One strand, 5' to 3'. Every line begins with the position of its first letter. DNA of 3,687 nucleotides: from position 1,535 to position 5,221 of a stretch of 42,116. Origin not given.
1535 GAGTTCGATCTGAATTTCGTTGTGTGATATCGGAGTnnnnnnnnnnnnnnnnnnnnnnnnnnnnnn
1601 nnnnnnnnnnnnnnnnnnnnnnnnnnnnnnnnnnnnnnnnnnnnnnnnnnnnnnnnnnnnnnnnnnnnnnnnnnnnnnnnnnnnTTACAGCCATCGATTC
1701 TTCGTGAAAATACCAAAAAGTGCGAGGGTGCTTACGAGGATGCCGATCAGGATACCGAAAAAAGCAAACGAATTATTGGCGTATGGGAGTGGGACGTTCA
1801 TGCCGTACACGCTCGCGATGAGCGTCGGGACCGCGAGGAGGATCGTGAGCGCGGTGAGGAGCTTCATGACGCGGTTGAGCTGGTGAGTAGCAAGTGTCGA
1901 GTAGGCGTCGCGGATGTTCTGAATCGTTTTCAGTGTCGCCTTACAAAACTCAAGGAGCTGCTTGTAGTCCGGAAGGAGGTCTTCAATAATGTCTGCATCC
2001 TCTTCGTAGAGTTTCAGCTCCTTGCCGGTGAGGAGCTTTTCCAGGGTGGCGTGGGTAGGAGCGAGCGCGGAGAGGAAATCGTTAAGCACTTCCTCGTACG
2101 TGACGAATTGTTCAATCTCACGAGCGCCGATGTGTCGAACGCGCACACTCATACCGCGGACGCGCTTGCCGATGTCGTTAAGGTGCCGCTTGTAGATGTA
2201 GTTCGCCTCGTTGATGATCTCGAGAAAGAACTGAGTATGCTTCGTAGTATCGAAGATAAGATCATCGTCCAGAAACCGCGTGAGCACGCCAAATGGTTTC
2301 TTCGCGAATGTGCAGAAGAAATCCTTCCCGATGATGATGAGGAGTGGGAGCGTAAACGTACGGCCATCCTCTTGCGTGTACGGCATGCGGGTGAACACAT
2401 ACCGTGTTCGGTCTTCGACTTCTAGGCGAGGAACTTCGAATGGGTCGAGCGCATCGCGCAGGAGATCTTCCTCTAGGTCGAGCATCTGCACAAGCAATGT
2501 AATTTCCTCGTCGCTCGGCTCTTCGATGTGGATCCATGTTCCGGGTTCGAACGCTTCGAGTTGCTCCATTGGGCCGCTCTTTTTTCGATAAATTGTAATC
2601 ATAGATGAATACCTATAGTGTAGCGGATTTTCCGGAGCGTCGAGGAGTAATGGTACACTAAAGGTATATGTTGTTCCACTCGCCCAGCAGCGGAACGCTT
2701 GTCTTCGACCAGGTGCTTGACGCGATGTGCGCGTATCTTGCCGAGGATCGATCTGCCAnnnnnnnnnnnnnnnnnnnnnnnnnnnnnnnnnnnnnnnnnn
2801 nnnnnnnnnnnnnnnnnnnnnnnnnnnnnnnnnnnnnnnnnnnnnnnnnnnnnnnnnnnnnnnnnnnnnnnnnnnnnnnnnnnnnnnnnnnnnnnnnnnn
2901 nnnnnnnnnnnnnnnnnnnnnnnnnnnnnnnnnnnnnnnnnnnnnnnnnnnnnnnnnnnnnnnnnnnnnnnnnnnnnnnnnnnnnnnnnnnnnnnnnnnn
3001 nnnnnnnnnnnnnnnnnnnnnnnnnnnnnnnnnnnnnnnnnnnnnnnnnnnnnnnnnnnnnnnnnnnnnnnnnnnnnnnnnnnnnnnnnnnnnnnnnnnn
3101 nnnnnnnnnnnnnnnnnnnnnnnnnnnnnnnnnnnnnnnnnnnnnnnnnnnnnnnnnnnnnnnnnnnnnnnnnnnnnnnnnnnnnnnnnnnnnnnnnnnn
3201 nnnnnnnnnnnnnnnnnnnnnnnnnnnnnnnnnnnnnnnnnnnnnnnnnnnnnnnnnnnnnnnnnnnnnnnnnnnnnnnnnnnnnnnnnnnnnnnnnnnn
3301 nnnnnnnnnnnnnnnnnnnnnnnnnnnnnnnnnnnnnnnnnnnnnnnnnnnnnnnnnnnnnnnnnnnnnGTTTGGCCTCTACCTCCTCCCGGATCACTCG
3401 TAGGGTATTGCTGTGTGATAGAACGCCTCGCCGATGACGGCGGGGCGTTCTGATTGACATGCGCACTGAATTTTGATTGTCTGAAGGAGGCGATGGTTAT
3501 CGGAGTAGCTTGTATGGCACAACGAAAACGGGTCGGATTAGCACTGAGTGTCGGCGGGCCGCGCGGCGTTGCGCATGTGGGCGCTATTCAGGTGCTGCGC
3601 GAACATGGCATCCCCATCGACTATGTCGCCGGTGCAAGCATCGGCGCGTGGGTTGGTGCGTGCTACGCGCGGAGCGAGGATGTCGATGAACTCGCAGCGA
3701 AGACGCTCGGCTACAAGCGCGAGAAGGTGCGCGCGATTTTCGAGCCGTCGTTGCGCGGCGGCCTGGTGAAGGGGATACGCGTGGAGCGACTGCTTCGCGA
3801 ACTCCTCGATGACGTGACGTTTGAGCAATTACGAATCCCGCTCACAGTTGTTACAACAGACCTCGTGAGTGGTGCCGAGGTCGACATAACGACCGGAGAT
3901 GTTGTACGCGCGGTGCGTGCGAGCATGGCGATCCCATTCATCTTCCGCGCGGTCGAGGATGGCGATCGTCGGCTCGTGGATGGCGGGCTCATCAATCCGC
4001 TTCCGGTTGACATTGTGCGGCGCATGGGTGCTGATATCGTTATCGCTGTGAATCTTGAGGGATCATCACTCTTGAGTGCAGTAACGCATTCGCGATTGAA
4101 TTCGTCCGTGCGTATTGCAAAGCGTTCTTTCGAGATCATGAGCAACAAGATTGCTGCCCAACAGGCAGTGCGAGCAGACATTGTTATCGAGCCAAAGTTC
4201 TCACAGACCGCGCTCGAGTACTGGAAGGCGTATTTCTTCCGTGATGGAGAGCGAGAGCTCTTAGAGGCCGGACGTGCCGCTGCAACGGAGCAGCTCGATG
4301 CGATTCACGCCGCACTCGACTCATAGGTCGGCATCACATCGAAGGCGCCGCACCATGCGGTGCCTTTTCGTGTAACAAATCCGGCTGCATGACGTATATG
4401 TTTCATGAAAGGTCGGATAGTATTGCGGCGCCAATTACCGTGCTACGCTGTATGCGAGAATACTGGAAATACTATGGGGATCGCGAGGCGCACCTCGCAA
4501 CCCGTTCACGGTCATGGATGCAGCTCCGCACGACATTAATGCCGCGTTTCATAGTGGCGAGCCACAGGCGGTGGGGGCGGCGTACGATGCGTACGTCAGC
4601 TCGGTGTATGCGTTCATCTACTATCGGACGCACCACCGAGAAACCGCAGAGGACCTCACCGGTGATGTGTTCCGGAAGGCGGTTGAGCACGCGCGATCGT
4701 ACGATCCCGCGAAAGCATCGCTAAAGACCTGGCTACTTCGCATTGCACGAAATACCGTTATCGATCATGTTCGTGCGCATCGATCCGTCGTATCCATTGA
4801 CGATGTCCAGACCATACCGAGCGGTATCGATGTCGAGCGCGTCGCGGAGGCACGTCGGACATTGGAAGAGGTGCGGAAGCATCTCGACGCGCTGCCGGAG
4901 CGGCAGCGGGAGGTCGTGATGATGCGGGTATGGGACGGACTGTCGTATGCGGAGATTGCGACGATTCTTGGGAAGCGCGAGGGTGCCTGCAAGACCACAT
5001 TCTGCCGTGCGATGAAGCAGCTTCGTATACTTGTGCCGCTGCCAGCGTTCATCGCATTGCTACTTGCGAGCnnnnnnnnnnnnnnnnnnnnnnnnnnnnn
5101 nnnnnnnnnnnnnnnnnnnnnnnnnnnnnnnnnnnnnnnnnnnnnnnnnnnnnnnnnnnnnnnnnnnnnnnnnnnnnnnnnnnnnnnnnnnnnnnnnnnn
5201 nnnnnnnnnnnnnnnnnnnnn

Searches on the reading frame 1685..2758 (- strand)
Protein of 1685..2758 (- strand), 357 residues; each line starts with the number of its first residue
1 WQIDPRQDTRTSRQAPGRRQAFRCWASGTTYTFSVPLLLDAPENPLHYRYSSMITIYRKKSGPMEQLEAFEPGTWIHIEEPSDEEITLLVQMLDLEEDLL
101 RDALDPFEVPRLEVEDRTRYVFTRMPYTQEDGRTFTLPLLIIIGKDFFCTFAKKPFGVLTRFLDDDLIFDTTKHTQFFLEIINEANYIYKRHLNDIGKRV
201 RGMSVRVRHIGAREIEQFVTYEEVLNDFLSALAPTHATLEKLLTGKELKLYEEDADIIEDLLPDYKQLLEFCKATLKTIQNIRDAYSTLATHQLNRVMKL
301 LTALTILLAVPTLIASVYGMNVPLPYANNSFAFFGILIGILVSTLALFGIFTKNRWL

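Call 70: search_protein_families(library=pfam, proteins=[window:1685-2758:-], max_evalue=0.001)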
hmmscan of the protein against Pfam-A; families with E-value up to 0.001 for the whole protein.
window:1685-2758:- (357 aa): 1 family
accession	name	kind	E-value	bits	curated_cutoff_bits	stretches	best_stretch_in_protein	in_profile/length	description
PF01544.23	CorA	-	7.3e-44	150.7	27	1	74-351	5-290/292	CorA-like Mg2+ transporter protein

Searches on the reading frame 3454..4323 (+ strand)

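Call 70: search_protein_families(library=pfam, proteins=[window:3454-4323:+], max_evalue=0.001)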
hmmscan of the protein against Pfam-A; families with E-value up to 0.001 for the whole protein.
window:3454-4323:+ (290 aa): 1 family
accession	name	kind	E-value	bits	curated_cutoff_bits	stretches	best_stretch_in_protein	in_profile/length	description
PF01734.28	Patatin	-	2.4e-33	116.4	27.7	1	29-188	1-190/191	Patatin-like phospholipase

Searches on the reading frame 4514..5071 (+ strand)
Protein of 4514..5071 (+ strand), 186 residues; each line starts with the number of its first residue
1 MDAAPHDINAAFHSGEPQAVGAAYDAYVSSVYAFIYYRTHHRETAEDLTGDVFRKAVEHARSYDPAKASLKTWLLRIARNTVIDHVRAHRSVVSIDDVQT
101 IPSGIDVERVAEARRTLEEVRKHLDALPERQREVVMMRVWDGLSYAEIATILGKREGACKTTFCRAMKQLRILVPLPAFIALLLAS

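Call 70: search_protein_families(library=pfam, proteins=[window:4514-5071:+], max_evalue=0.001)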
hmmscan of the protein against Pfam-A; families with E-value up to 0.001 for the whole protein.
window:4514-5071:+ (186 aa): 4 families
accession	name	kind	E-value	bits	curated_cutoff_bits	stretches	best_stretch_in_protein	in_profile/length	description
PF04542.20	Sigma70_r2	-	1.8e-17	63.4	24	1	24-90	2-69/71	Sigma-70 region 2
PF08281.18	Sigma70_r4_2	-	2.4e-17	62.8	25.7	1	118-170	2-54/54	Sigma-70, region 4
PF04545.22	Sigma70_r4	-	3e-09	36.7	24.1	1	124-171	2-49/50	Sigma-70, region 4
PF07638.17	Sigma70_ECF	-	8.5e-06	26.2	21.1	1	40-156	44-165/185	ECF sigma factor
